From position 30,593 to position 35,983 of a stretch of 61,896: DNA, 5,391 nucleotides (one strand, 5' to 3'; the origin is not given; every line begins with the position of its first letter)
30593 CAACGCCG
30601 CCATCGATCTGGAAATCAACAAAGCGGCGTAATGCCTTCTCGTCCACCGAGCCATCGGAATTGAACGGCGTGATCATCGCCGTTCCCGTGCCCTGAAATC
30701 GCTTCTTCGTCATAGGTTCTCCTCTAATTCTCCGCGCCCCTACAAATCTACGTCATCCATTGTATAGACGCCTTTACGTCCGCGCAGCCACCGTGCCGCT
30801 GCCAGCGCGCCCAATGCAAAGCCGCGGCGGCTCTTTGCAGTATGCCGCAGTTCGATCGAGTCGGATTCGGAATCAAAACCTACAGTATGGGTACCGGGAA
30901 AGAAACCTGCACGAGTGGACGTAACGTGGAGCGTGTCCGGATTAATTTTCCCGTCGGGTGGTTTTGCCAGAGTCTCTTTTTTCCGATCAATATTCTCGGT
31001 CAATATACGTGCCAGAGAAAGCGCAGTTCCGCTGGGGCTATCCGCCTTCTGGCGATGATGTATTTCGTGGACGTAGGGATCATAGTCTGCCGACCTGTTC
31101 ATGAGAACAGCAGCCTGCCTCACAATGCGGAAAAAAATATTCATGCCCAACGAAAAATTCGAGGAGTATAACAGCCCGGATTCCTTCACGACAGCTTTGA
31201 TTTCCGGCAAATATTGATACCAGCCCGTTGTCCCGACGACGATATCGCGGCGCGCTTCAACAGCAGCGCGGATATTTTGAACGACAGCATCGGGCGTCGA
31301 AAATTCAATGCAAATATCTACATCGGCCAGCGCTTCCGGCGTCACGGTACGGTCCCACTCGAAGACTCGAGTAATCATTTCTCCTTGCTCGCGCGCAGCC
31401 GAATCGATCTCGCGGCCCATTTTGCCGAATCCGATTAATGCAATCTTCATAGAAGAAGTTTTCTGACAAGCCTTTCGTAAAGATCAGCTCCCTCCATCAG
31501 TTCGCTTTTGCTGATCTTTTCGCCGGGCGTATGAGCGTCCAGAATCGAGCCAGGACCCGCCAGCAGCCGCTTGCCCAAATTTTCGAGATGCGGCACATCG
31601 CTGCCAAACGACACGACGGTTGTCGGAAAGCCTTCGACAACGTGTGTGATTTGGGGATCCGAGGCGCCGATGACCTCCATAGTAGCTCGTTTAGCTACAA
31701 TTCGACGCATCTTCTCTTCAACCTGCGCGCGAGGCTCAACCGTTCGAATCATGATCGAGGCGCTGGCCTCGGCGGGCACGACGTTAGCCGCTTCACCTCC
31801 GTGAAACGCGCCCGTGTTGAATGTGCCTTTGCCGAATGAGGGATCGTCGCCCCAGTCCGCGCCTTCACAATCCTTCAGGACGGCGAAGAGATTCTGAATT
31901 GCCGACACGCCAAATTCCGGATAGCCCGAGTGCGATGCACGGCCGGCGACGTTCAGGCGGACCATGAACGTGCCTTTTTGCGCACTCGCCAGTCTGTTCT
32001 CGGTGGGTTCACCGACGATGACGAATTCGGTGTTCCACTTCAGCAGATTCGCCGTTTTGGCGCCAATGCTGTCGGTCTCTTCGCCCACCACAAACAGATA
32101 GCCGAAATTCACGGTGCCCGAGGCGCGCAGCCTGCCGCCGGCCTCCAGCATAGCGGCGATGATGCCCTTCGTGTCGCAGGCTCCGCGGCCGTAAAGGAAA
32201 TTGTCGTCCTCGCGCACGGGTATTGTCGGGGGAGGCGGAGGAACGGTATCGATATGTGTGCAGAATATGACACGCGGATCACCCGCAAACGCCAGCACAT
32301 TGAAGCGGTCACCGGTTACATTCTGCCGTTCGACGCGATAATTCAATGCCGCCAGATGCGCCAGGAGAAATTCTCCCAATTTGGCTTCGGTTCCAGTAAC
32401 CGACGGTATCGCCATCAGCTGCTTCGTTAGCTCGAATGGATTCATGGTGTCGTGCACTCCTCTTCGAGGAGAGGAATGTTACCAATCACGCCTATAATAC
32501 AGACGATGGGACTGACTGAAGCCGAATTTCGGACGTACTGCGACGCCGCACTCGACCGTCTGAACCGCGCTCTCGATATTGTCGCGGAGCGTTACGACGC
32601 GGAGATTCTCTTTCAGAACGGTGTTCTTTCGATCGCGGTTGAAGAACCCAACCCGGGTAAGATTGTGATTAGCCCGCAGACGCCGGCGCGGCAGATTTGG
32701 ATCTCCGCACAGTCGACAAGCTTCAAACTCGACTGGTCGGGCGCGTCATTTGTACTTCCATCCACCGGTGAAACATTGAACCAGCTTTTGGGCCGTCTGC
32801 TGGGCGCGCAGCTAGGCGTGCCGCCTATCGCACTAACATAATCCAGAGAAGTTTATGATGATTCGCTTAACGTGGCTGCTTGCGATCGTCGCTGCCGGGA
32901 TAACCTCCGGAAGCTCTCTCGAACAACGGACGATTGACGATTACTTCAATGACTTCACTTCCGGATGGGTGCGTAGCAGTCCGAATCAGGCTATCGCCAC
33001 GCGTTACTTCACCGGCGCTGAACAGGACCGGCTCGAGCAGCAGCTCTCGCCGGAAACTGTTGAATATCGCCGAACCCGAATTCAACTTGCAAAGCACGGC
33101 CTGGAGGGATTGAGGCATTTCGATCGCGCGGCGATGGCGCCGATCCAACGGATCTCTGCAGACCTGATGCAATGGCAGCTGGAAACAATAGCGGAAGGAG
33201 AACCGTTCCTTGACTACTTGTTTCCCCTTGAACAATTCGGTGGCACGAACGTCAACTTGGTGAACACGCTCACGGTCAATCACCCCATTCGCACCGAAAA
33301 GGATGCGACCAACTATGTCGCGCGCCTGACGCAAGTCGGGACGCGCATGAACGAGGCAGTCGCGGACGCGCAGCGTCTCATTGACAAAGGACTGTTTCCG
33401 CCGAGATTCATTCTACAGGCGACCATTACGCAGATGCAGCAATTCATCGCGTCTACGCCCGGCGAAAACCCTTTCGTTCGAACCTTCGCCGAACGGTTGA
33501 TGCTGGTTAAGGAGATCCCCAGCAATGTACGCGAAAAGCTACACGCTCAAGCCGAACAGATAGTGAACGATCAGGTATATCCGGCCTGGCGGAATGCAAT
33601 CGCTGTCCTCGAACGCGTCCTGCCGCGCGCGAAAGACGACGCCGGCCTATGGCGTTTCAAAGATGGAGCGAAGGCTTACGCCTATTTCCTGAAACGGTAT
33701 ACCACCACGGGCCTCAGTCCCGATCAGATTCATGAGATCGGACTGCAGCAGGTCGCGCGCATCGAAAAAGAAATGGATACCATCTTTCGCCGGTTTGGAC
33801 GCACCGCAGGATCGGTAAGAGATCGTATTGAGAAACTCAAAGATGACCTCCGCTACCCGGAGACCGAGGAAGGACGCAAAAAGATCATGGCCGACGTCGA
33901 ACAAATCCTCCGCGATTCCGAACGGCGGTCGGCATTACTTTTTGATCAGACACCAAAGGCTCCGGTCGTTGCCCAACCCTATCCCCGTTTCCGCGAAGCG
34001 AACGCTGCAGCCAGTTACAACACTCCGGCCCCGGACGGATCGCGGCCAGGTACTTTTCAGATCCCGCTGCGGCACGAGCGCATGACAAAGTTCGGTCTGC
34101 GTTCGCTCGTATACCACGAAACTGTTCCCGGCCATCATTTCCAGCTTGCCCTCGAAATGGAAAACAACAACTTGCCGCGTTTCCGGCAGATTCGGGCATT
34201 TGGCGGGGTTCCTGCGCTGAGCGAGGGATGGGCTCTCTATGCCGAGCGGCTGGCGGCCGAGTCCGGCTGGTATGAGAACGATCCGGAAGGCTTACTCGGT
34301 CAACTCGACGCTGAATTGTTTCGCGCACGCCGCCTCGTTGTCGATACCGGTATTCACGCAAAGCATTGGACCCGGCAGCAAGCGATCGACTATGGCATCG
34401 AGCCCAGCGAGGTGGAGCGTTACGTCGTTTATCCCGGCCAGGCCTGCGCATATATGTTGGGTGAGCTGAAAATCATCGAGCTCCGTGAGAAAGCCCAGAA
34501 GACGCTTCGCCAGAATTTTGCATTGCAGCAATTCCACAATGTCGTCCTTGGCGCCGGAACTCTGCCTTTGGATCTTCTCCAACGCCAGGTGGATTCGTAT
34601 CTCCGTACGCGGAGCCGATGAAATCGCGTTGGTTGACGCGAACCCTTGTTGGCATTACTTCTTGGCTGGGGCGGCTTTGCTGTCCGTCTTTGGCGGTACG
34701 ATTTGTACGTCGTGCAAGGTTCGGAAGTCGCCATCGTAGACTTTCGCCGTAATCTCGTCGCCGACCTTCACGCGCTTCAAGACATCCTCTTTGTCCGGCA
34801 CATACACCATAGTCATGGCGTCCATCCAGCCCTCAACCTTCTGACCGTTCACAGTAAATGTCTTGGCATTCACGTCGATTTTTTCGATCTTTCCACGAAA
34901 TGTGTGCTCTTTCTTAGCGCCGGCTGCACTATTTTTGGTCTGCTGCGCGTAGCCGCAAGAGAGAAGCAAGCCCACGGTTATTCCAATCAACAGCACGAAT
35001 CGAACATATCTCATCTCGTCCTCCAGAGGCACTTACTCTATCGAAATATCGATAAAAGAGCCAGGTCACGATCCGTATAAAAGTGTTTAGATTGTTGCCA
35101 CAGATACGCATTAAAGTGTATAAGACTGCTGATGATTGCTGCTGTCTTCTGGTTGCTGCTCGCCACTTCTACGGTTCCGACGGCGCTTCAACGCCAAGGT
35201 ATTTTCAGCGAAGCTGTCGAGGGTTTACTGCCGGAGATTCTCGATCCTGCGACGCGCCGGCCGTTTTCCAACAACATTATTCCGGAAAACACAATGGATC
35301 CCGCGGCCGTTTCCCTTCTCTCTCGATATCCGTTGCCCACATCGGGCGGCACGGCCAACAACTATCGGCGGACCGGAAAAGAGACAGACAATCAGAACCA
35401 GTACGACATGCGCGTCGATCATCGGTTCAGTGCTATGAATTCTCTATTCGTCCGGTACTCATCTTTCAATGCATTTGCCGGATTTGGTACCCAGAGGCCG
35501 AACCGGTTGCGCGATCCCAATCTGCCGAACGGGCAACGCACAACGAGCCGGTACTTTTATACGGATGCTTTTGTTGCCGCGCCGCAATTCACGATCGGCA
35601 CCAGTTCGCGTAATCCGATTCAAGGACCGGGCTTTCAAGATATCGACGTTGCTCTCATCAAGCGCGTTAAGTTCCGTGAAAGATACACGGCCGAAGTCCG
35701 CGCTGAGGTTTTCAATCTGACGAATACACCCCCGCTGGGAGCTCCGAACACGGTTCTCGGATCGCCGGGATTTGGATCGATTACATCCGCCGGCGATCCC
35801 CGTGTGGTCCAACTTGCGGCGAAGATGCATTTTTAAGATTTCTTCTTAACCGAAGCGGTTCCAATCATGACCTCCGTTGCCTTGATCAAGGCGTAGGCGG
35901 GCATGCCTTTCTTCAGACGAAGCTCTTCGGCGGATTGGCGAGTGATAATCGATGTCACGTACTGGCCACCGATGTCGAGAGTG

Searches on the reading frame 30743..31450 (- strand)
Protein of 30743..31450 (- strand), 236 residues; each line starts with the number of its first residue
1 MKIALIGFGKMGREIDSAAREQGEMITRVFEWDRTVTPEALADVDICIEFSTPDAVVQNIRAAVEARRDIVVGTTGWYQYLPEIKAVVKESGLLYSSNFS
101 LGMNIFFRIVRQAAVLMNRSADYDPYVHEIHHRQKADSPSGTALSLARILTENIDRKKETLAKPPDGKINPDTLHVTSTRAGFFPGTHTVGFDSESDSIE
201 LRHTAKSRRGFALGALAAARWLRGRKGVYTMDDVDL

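Call 22: search_protein_families(library=pfam, proteins=[window:30743-31450:-], max_evalue=0.00001)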
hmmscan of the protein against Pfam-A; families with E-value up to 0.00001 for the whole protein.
window:30743-31450:- (236 aa): 2 families
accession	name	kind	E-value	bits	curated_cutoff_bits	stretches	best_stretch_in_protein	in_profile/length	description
PF05173.19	DapB_C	-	2.9e-36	124.6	27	1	102-234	1-120/121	Dihydrodipicolinate reductase, C-terminus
PF01113.26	DapB_N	-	5.2e-15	56.1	25.6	1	1-99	1-124/124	Dihydrodipicolinate reductase, N-terminus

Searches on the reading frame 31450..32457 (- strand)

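Call 22: search_protein_families(library=pfam, proteins=[window:31450-32457:-], max_evalue=0.00001)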
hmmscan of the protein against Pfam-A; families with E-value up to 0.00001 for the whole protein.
window:31450-32457:- (336 aa): 2 families
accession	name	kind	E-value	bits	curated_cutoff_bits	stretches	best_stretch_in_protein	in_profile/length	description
PF01546.33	Peptidase_M20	-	2.2e-20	73.9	24.6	1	65-332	2-205/206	Peptidase family M20/M25/M40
PF07687.19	M20_dimer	-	4.1e-19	69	21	1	159-256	2-98/107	Peptidase dimerisation domain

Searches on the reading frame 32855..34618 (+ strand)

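Call 22: search_protein_families(library=pfam, proteins=[window:32855-34618:+], max_evalue=0.00001)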
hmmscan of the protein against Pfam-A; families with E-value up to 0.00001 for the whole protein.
window:32855-34618:+ (588 aa): 1 family
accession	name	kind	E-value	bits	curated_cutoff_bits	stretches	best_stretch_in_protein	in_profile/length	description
PF05960.17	DUF885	-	3.3e-140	469.6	32.4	1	54-579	8-532/532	Bacterial protein of unknown function (DUF885)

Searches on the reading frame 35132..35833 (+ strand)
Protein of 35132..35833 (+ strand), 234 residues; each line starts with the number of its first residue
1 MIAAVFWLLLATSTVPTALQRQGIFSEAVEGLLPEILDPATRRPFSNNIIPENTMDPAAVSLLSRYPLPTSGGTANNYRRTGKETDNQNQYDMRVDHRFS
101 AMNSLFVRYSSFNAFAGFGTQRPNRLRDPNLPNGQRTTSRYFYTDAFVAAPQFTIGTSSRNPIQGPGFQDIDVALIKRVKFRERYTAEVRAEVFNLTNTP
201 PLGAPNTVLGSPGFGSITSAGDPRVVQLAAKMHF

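Call 22: search_protein_families(library=pfam, proteins=[window:35132-35833:+], max_evalue=0.00001)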
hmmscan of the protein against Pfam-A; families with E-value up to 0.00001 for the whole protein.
window:35132-35833:+ (234 aa): 1 family
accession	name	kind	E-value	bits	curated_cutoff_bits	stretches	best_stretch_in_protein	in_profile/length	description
PF25183.1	OMP_b-brl_4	-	7.8e-59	200.3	30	2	115-227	723-838/838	Outer membrane beta barrel domain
